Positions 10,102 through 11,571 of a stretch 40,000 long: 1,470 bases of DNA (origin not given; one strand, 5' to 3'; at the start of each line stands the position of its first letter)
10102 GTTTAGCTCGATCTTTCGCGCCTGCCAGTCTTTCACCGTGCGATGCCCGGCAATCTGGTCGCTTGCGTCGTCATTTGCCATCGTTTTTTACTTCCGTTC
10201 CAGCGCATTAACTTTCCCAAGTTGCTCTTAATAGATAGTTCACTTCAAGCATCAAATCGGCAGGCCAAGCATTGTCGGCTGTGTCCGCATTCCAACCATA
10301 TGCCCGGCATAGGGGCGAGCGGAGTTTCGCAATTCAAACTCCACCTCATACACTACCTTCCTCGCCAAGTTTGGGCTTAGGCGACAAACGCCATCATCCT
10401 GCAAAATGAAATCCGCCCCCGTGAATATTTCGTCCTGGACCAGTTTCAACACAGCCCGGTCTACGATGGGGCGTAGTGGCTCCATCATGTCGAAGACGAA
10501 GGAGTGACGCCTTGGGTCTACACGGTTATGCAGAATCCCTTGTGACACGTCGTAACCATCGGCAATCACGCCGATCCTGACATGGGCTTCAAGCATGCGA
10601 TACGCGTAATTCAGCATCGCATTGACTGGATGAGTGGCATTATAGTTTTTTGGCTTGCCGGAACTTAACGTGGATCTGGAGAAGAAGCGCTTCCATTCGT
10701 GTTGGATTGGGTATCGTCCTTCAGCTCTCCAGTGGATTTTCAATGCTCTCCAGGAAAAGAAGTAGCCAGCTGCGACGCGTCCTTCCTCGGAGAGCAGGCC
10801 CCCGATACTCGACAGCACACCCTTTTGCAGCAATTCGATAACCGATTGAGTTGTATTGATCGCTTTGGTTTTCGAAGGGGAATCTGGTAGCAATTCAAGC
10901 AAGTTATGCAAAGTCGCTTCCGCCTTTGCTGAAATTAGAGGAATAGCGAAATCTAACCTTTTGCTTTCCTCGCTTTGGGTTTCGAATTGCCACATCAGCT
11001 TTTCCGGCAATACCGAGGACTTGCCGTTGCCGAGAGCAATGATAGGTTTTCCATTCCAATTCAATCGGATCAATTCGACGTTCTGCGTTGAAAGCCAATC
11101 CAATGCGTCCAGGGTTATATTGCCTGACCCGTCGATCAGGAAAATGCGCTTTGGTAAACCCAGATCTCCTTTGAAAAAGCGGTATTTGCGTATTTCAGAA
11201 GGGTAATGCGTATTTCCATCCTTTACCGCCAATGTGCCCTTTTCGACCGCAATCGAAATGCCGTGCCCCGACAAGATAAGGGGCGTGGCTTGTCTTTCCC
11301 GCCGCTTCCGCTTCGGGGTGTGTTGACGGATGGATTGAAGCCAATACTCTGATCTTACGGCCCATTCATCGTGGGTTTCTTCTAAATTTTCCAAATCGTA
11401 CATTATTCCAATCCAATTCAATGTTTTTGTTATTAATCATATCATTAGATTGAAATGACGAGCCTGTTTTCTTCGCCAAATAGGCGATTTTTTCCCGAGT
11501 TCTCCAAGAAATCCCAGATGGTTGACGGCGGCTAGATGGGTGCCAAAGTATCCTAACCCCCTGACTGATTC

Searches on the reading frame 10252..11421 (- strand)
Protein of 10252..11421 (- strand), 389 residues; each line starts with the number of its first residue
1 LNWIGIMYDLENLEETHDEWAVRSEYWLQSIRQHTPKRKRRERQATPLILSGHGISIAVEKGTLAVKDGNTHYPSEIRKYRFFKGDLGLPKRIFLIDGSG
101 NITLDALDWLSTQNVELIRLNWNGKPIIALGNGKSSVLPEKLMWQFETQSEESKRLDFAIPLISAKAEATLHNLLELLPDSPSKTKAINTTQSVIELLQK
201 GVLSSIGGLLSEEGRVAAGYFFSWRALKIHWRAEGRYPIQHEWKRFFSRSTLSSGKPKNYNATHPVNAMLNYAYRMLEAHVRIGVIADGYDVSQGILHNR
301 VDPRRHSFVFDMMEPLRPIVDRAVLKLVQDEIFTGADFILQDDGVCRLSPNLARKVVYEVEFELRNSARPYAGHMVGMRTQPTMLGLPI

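Call 5: search_protein_families(library=pfam, proteins=[window:10252-11421:-], max_evalue=0.01)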
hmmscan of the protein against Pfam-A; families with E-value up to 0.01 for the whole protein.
window:10252-11421:- (389 aa): 1 family
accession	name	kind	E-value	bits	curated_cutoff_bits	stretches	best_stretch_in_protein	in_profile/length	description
PF01867.21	Cas_Cas1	-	2.4e-33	116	22.3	1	92-360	36-281/283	CRISPR associated protein Cas1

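Call 11: find_homologous_proteins(query=window:10252-11421:-)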
Query window:10252-11421:- (389 aa): 636 proteins with E <= 0.001 among 4565 candidates; the best 120 are listed.
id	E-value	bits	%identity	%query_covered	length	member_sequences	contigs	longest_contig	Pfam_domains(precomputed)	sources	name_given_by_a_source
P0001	3.8e-258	874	100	98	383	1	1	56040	PF01867.22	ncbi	-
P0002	5.7e-171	587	71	92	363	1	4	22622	PF01867.22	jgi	-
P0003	1.7e-169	582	72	91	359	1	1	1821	PF01867.22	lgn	-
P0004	7.4e-145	501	63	92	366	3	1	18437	PF01867.22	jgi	-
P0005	1.9e-141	490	60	91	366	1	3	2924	PF01867.22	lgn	-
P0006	5.2e-141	488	63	90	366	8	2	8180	PF01867.22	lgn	-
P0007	2.9e-139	482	61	90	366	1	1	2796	PF01867.22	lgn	-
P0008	3.5e-139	482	63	89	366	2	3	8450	PF01867.22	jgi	-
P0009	1.1e-137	477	60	90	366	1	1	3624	PF01867.22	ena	-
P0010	4.9e-136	472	62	89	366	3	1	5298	PF01867.22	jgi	-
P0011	3.4e-134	466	58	91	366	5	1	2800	PF01867.22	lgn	-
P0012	3.8e-134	466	59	89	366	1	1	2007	PF01867.22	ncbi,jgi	-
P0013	2.5e-130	453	58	91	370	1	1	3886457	PF01867.22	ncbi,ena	-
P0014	5.2e-129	449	58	91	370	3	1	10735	PF01867.22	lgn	-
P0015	8.2e-127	441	58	92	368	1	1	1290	PF01867.22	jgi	-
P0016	6.9e-124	432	57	88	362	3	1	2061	PF01867.22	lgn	-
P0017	1.2e-122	428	55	88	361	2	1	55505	PF01867.22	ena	-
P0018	4.2e-122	426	53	90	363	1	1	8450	PF01867.22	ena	-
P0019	9.3e-122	425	56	86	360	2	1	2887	PF01867.22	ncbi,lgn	-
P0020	1.2e-121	424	53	88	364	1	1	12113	PF01867.22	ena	-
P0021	1.6e-121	424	54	87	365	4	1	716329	PF01867.22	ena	-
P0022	2.0e-121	424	55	87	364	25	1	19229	PF01867.22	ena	-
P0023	1.1e-120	421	53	90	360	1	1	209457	PF01867.22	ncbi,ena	-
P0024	1.2e-120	421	55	88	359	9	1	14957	PF01867.22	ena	-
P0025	1.3e-120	421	55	89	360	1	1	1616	PF01867.22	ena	-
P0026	1.6e-120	421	56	89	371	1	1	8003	PF01867.22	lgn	-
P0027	4.4e-120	419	52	89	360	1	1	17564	PF01867.22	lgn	-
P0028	1.1e-119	418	53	90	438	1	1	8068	PF01867.22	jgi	jgi:CRISPR-associated protein Cas1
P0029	3.6e-119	416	52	88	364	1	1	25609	PF01867.22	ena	-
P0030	6.7e-119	415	53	89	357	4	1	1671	PF01867.22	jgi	jgi:CRISPR-associated protein Cas1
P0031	7.1e-119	415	55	87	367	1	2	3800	PF01867.22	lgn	-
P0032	7.3e-119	415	54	88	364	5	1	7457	PF01867.22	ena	-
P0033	8.9e-119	415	53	90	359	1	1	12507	PF01867.22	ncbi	-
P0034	3.6e-118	413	51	90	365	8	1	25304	PF01867.22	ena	-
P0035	6.3e-118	412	53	89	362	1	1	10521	PF01867.22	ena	-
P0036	3.1e-117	410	50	92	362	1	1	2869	PF01867.22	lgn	-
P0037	4.9e-117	409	53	89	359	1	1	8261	PF01867.22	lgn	-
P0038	5.8e-117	409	53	88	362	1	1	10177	PF01867.22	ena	-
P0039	1.1e-116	408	55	88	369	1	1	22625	PF01867.22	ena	-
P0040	3.0e-116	407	52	88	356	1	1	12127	PF01867.22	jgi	-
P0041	6.8e-116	406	53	89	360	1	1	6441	PF01867.22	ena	-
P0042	1.5e-115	404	53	90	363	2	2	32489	PF01867.22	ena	-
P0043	1.8e-115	404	53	90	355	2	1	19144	PF01867.22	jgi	-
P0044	2.5e-115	404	53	89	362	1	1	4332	PF01867.22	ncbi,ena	-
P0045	3.4e-115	403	53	88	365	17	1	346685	PF01867.22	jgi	jgi:CRISPR-associated protein Cas1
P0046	2.1e-114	401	54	88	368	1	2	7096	PF01867.22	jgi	-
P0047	2.8e-114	400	52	87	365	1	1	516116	PF01867.22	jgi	jgi:CRISPR-associated protein Cas1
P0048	3.9e-114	400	51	92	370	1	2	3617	PF01867.22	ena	-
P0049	5.3e-114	399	52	87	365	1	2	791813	PF01867.22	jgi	jgi:CRISPR-associated protein Cas1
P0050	8.0e-114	399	52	89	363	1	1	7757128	PF01867.22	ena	-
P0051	1.2e-113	398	54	87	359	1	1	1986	PF01867.22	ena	-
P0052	1.6e-113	398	51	91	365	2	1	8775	PF01867.22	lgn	-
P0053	2.8e-113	397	52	89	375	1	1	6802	PF01867.22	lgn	-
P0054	6.4e-113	396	50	90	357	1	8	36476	PF01867.22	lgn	-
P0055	1.0e-111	392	53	90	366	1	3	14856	PF01867.22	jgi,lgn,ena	-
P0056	1.3e-111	391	51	91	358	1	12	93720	PF01867.22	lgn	-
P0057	5.0e-111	390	49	93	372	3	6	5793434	PF01867.22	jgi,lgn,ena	jgi:CRISPR-associated protein Cas1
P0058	5.6e-111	389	52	88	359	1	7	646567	PF01867.22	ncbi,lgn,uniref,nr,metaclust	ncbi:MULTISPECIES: CRISPR-associated endonuclease Cas1 [unclassified Hyphomonas]|uniref:CRISPR-assoc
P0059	4.5e-110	386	52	87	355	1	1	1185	PF01867.22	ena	-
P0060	2.7e-109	384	51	86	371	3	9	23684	PF01867.22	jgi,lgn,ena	-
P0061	2.8e-109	384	49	89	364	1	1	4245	PF01867.22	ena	-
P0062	3.7e-109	383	50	91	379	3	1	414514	PF01867.22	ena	-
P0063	3.8e-109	383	50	88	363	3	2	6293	PF01867.22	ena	-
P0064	4.3e-109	383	50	89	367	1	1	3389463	PF01867.22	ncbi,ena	-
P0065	8.6e-109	382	50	89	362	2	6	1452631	PF01867.22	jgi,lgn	jgi:CRISPR-associated protein Cas1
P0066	3.1e-108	380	51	88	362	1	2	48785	PF01867.22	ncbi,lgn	-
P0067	1.0e-107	379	51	88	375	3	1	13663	PF01867.22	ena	-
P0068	1.9e-107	378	48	92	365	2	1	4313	PF01867.22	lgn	-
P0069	2.3e-106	374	50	87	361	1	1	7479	PF01867.22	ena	-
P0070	1.2e-105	372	48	88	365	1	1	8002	PF01867.22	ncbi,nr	ncbi:MAG: CRISPR-associated endonuclease Cas1 [Robiginitomaculum sp.]|nr:CRISPR-associated endonucle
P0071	1.5e-105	372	51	87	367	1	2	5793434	PF01867.22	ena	-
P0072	1.5e-105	371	49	90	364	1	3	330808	PF01867.22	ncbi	-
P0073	2.7e-105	371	48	93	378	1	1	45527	PF01867.22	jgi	jgi:CRISPR-associated protein Cas1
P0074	3.8e-105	370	49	90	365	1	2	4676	PF01867.22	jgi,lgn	jgi:CRISPR-associated protein Cas1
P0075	9.7e-105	369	54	79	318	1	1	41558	PF01867.22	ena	-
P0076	7.1e-103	363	49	89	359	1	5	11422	PF01867.22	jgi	jgi:CRISPR-associated protein Cas1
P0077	7.5e-103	363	48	91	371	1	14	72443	PF01867.22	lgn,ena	-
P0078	8.9e-103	362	46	89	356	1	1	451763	PF01867.22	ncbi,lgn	-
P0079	1.7e-102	361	48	88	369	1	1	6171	PF01867.22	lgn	-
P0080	3.7e-102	360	48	88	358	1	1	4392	PF01867.22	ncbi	-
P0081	4.4e-102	360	49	87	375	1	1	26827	PF01867.22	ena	-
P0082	6.2e-102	360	47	91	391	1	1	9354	PF01867.22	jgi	jgi:CRISPR-associated protein Cas1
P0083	1.0e-101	359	46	94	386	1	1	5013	PF01867.22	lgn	-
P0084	1.4e-101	358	45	92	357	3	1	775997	PF01867.22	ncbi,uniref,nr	ncbi:CRISPR-associated endonuclease Cas1 [Marinicauda salina]|uniref:CRISPR-associated endonuclease 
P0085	2.2e-101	358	47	87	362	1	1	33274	PF01867.22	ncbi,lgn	-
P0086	2.8e-101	357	47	87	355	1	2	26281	PF01867.22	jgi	jgi:CRISP-associated protein Cas1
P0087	4.0e-101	357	47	88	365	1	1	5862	PF01867.22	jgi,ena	-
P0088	4.7e-101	357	47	90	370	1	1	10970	PF01867.22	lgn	-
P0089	9.6e-101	356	47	91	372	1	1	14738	PF01867.22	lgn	-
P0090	2.0e-100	355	46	92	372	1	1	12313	PF01867.22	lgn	-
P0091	5.4e-100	353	47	88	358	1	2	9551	PF01867.22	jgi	jgi:CRISP-associated protein Cas1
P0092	5.5e-100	353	50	87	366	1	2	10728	PF01867.22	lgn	-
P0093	8.3e-100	353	49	87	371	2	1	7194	PF01867.22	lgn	-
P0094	9.8e-100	352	46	91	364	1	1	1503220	PF01867.22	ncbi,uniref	ncbi:CRISPR-associated endonuclease Cas1 [Hirschia litorea]|uniref:CRISPR-associated endonuclease Ca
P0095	1.0e-99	352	48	87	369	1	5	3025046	PF01867.22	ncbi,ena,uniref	ncbi:CRISPR-associated endonuclease Cas1 [Oceanicaulis alexandrii]|uniref:CRISPR-associated endonucl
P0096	3.3e-99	351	47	88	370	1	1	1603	PF01867.22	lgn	-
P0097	3.5e-99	351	47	89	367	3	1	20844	PF01867.22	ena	-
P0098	4.3e-99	350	47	89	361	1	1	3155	PF01867.22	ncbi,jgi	-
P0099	6.4e-99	350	46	88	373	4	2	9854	PF01867.22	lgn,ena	-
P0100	7.5e-99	349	48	87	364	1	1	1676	PF01867.22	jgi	jgi:CRISPR-associated protein Cas1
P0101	1.1e-98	349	48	87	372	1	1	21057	PF01867.22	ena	-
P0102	2.5e-98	348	47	90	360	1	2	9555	PF01867.22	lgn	-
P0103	2.8e-98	348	45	90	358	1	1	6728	PF01867.22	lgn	-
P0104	3.2e-98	347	48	88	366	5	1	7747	PF01867.22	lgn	-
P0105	3.5e-98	347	46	87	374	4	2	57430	PF01867.22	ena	-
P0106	3.9e-98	347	45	88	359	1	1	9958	PF01867.22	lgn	-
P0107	8.6e-98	346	45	88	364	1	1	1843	PF01867.22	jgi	jgi:CRISP-associated protein Cas1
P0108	9.0e-98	346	46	87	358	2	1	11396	PF01867.22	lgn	-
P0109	1.0e-97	346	47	87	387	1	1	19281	PF01867.22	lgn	-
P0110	1.1e-97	346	44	93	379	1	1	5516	PF01867.22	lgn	-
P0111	1.2e-97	345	46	87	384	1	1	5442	PF01867.22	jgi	jgi:CRISPR-associated endonuclease Cas1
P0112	1.4e-97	345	47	89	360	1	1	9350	PF01867.22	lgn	-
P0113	2.0e-97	345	48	87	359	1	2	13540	PF01867.22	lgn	-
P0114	2.7e-97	344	46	88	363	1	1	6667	PF01867.22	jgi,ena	-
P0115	3.6e-97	344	47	90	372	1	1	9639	PF01867.22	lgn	-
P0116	5.8e-97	343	45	89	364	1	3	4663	PF01867.22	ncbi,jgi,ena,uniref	ncbi:CRISPR-associated endonuclease Cas1 [Sneathiella sp.]|uniref:CRISPR-associated endonuclease Cas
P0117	9.9e-97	342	45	89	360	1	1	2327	PF01867.22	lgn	-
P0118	1.2e-96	342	44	90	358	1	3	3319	PF01867.22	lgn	-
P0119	1.2e-96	342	46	89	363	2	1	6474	PF01867.22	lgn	-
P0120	1.2e-96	342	46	89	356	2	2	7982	PF01867.22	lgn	-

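Call 13: find_encoding_contigs(protein=P0001, flank=10000, max_places=5)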
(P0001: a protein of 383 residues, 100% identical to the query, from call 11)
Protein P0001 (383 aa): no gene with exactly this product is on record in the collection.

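Call 14: find_related_loci(query=A1, collection=genome_contigs, flank=10000)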
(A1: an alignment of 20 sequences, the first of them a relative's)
Query A1 (383 aa) in genome_contigs; peptide patterns used: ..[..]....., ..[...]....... (x = any residue, [..] = any of these).
252 stretches matched a pattern; 217 encode a relative of the query (tblastn E <= 1e-3); the best 80 are kept; 80 distinct loci.
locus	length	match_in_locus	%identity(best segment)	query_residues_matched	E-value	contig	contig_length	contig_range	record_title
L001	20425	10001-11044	63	12-358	1e-148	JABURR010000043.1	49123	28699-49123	MAG: Rhodobacteraceae bacterium isolate Bin_6 NODE_224_length_49123_cov_32.5938, whole genome shotgun sequence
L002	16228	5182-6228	60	12-359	5e-137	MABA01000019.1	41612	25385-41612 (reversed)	Rhodobacterales bacterium 52_120_T64 BD02T64_scaffold_846, whole genome shotgun sequence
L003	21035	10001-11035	57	8-351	5e-132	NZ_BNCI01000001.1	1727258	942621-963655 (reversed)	Kordiimonas sediminis strain KCTC 42590 sequence01, whole genome shotgun sequence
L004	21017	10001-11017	56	13-350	1e-128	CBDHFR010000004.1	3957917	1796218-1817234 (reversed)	MAG: Rhodospirillaceae bacterium isolate 78a68249-97fb-475d-9422-75db5b547fb3 genome assembly, contig: contig_4, whole g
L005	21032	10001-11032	55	4-346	2e-128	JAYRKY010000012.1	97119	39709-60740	MAG: Rhodospirillaceae bacterium isolate XM2_XAASGE1bin.27 NODE_280_length_97119_cov_2.146796, whole genome shotgun sequ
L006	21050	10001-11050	53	3-351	5e-126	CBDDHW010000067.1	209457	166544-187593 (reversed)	MAG: Rhodospirillaceae bacterium isolate 1ec66c8d-06de-4981-a354-2a218cba640c genome assembly, contig: contig_65, whole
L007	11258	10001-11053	53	6-354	2e-125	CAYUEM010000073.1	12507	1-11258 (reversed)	MAG TPA_asm: uncultured Hyphomonadaceae bacterium isolate SRP141376_co3_181 genome assembly, contig: NODE_13918_length_1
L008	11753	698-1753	52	6-356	4e-125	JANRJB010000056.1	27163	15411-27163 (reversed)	MAG: Rhodospirillaceae bacterium isolate bins.12 k141_2816291, whole genome shotgun sequence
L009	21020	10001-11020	54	13-351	1e-124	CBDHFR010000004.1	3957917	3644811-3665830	MAG: Rhodospirillaceae bacterium isolate 78a68249-97fb-475d-9422-75db5b547fb3 genome assembly, contig: contig_4, whole g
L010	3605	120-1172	53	9-358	2e-126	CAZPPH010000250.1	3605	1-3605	MAG TPA_asm: uncultured Rhodobacterales bacterium isolate binchicken_co218_242 genome assembly, contig: NODE_36686_lengt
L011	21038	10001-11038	52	8-351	2e-116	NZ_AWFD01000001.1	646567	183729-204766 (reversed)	Hyphomonas sp. CY54-11-8 contig1, whole genome shotgun sequence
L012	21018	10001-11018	54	13-350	2e-116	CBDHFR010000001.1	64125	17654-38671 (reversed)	MAG: Rhodospirillaceae bacterium isolate 78a68249-97fb-475d-9422-75db5b547fb3 genome assembly, contig: contig_1, whole g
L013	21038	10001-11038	51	9-351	5e-114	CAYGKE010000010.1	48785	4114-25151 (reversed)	MAG TPA_asm: uncultured Hyphomonas sp. isolate ERP117304_co1_156 genome assembly, contig: NODE_833_length_48785_cov_10.4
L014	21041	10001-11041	50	4-348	3e-114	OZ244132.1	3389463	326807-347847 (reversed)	MAG: Henriciella sp. isolate 58ba6962-8c5f-4585-8a8e-ed2cae2ceb00 genome assembly, chromosome: 1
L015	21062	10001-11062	58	8-360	6e-134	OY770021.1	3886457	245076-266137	MAG: Paracoccaceae bacterium isolate b8c5fa47-4bfc-4c02-9e07-b8478c723906 genome assembly, chromosome: 1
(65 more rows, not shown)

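Call 43: find_encoding_contigs(protein=P0002, flank=10000, max_places=6)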
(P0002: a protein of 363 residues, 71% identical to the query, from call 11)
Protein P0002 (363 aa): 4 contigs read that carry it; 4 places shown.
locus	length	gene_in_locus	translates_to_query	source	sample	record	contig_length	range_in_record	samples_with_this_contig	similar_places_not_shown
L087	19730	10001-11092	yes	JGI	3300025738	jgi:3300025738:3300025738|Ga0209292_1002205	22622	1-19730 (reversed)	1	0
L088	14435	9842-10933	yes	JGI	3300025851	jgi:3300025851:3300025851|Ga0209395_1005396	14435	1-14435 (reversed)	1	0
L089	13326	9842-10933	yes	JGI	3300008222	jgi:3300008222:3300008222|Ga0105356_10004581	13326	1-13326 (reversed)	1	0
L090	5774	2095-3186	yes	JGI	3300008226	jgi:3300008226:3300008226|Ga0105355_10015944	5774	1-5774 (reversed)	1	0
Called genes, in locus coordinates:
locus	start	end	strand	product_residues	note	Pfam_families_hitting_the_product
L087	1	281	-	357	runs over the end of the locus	PF02912:Phe_tRNA-synt_N, PF01409:tRNA-synt_2d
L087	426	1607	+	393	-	PF05940:NnrS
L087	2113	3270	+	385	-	-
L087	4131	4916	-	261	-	PF12796:Ank_2 (weak), PF13857:Ank_5 (faint), PF00023:Ank (weak), PF13606:Ank_3 (faint), PF12796:Ank_2, PF13637:Ank_4 (weak), PF00023:Ank (weak)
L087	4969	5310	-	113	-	-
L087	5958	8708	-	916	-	PF03175:DNA_pol_B_2 (weak)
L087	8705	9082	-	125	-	-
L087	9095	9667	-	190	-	-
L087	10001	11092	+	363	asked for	PF01867:Cas_Cas1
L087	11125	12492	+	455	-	PF01527:HTH_Tnp_1, PF13358:DDE_3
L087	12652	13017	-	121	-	PF00453:Ribosomal_L20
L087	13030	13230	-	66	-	PF01632:Ribosomal_L35p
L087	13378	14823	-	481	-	PF00224:PK, PF02887:PK_C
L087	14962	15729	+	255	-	PF05013:FGase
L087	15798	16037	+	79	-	PF21742:DUF6868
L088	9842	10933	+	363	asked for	PF01867:Cas_Cas1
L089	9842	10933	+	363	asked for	PF01867:Cas_Cas1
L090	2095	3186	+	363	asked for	PF01867:Cas_Cas1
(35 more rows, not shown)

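Call 44: find_encoding_contigs(protein=P0077, flank=10000, max_places=10)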
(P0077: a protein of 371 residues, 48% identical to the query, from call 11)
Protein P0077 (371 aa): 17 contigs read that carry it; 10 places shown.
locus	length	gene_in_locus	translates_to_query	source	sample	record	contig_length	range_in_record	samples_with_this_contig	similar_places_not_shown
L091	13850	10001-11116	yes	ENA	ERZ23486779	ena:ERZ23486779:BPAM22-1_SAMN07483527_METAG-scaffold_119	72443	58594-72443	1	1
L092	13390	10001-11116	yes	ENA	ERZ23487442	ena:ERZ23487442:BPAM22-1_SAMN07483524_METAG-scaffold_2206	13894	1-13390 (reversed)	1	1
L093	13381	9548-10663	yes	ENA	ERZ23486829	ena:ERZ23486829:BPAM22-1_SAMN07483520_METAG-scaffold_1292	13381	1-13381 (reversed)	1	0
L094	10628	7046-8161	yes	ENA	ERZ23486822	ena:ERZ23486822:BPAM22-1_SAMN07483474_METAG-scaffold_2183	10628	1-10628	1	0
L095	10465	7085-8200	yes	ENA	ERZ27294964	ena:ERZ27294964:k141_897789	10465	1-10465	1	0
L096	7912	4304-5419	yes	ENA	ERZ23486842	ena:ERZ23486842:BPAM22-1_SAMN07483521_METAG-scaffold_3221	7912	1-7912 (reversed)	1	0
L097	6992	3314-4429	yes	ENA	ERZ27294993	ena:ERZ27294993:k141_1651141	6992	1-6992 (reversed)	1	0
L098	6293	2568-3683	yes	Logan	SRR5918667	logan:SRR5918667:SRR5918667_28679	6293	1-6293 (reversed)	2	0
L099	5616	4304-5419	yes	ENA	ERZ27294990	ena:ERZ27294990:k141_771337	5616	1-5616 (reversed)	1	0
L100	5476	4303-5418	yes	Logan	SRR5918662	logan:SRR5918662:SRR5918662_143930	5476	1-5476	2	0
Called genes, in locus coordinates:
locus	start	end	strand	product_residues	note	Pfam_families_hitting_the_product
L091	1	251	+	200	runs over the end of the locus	PF21176:RecR_HhH, PF02132:RecR_ZnF (weak), PF13662:Toprim_4, PF01751:Toprim, PF21175:RecR_C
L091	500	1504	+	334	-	PF00756:Esterase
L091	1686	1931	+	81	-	PF04480:DUF559, PF18741:MTES_1575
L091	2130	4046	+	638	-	PF13175:AAA_15 (faint), PF13304:AAA_21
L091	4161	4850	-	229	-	-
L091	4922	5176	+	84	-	PF13560:HTH_31, PF01381:HTH_3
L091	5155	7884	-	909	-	-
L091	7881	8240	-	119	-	-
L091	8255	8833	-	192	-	-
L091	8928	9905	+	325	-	-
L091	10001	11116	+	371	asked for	PF01867:Cas_Cas1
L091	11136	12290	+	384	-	-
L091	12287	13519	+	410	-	PF03764:EFG_IV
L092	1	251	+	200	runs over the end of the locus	PF21176:RecR_HhH, PF02132:RecR_ZnF (weak), PF13662:Toprim_4, PF01751:Toprim, PF21175:RecR_C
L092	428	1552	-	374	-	-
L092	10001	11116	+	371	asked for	PF01867:Cas_Cas1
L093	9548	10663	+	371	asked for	PF01867:Cas_Cas1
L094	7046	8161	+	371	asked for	PF01867:Cas_Cas1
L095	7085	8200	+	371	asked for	PF01867:Cas_Cas1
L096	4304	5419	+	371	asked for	PF01867:Cas_Cas1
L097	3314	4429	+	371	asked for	PF01867:Cas_Cas1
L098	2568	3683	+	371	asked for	PF01867:Cas_Cas1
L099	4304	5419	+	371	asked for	PF01867:Cas_Cas1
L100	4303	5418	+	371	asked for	PF01867:Cas_Cas1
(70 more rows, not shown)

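Call 53: search_protein_families(library=ncbifam, proteins=[window:10252-11421:-], max_evalue=0.01)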
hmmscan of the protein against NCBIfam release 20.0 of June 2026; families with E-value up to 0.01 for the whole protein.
window:10252-11421:- (389 aa): 9 families
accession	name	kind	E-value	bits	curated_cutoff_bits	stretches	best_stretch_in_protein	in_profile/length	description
TIGR00287.1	cas1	equivalog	2e-30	106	71.7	1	92-367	37-292/327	CRISPR-associated endonuclease Cas1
NF049935.1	cas4g_cas1g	exception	4.2e-19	68.4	560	1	41-359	210-498/546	CRISPR-associated endonuclease Cas4g/Cas1g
TIGR04093.1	cas1_CYANO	exception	2.4e-16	59.6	385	1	96-355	45-281/334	type I-D CRISPR-associated endonuclease Cas1d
TIGR03640.1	cas1_DVULG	exception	7.6e-16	58.2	385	1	145-357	92-290/340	type I-C CRISPR-associated endonuclease Cas1c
TIGR03639.1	cas1_NMENI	exception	1e-13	51.3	120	1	256-331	167-236/278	type II CRISPR-associated endonuclease Cas1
TIGR03983.1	cas1_MYXAN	equivalog_domain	8.4e-13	48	358.05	1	96-355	52-295/347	type I-MYXAN CRISPR-associated endonuclease Cas1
TIGR04329.1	cas1_PREFRAN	exception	2.6e-11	43.2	300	1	244-343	169-265/317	type V CRISPR-associated endonuclease Cas1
TIGR03641.1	cas1_HMARI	exception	2e-10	40.5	304.1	1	99-366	42-283/324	type I-B CRISPR-associated endonuclease Cas1b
TIGR03638.1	cas1_ECOLI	exception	0.00012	21.4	215.6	1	256-312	162-215/269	type I-E CRISPR-associated endonuclease Cas1e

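Call 62: search_solved_structures(query=window:10252-11421:-, max_evalue=0.001)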
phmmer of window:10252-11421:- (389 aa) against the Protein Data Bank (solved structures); distinct sequences matched with E-value up to 0.001: 7.
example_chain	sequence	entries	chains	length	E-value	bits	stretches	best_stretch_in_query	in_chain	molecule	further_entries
6opm_A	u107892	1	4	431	9.6e-29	103.7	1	48-365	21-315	CRISPR-associated endonuclease Cas1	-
4n06_A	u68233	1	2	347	2.6e-12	49.6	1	48-374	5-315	CRISPR-associated endonuclease Cas1 1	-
7mi4_A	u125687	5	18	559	2e-08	36.9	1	263-359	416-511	CRISPR-associated exonuclease Cas4/endonuclease Cas1 fusion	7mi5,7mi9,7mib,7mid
8d3l_A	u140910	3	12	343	1.9e-07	33.7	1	264-376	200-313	CRISPR-associated endonuclease Cas1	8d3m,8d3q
8d3p_A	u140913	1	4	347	1.9e-07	33.6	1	264-376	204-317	CRISPR-associated endonuclease Cas1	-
7cr6_A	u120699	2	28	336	7.3e-06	28.4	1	243-351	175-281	CRISPR-associated endonuclease Cas1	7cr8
4zkj_A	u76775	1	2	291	3.2e-05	26.3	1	255-325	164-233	CRISPR-associated protein Cas1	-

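Call 68: find_related_loci(query=A1, collection=viral_contigs, flank=10000)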
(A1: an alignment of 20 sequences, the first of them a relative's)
Query A1 (383 aa) in viral_contigs; peptide patterns used: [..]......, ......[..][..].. (x = any residue, [..] = any of these).
173 stretches matched a pattern, but none encodes a relative of the query by tblastn (E <= 1e-3).
